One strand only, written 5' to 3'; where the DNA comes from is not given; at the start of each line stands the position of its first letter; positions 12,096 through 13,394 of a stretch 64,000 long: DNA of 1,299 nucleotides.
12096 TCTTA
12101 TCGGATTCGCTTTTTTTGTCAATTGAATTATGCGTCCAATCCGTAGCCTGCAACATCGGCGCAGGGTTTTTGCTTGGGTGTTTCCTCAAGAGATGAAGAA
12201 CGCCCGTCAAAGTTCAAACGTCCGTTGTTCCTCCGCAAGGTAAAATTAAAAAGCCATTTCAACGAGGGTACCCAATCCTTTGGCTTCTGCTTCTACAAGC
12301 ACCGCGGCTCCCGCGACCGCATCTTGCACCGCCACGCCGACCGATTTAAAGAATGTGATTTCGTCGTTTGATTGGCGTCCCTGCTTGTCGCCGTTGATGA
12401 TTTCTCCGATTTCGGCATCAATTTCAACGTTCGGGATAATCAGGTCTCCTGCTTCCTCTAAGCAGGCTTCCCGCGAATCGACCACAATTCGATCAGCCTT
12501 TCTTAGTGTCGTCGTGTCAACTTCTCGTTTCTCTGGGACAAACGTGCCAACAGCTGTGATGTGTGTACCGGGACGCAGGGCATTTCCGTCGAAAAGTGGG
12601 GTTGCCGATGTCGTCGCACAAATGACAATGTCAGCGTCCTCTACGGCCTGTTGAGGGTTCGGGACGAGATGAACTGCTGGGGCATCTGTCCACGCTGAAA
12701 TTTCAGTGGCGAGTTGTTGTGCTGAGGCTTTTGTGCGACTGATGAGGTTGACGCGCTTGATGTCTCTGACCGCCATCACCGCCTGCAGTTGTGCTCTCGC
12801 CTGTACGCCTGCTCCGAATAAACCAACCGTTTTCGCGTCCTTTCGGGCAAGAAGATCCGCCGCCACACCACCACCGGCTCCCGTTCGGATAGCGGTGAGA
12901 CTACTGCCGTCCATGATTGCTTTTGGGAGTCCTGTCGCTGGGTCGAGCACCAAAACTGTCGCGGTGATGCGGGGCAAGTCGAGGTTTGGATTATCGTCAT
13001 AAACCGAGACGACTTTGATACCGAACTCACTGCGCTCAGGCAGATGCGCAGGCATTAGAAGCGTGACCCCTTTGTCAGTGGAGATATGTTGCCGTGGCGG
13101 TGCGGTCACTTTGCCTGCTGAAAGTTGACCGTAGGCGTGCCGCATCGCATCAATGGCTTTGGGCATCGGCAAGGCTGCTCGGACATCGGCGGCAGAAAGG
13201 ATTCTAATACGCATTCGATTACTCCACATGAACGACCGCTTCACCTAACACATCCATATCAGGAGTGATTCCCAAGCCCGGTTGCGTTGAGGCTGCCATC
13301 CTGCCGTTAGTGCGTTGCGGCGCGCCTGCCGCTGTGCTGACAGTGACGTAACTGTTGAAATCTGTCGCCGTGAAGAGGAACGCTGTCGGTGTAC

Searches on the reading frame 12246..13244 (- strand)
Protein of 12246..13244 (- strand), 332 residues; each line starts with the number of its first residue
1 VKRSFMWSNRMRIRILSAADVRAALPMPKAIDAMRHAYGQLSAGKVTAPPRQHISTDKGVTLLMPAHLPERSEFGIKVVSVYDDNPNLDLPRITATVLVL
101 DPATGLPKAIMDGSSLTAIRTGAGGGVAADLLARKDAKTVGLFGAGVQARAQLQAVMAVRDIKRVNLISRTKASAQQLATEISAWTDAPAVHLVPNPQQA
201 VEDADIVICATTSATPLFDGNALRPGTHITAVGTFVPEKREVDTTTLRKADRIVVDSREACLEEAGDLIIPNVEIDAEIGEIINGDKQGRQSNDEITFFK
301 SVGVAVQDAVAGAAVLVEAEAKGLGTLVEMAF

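Call 26: search_protein_families(library=pfam, proteins=[window:12246-13244:-], max_evalue=0.00001)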
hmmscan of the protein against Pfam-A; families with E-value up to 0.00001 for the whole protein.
window:12246-13244:- (332 aa): 2 families
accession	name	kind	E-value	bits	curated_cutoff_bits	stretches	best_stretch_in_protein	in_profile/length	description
PF02423.21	OCD_Mu_crystall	-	8.6e-75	252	24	1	15-316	5-307/314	Ornithine cyclodeaminase/mu-crystallin family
PF01488.26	Shikimate_DH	-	4.1e-08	33.8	24.3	1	132-224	7-96/138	Shikimate / quinate 5-dehydrogenase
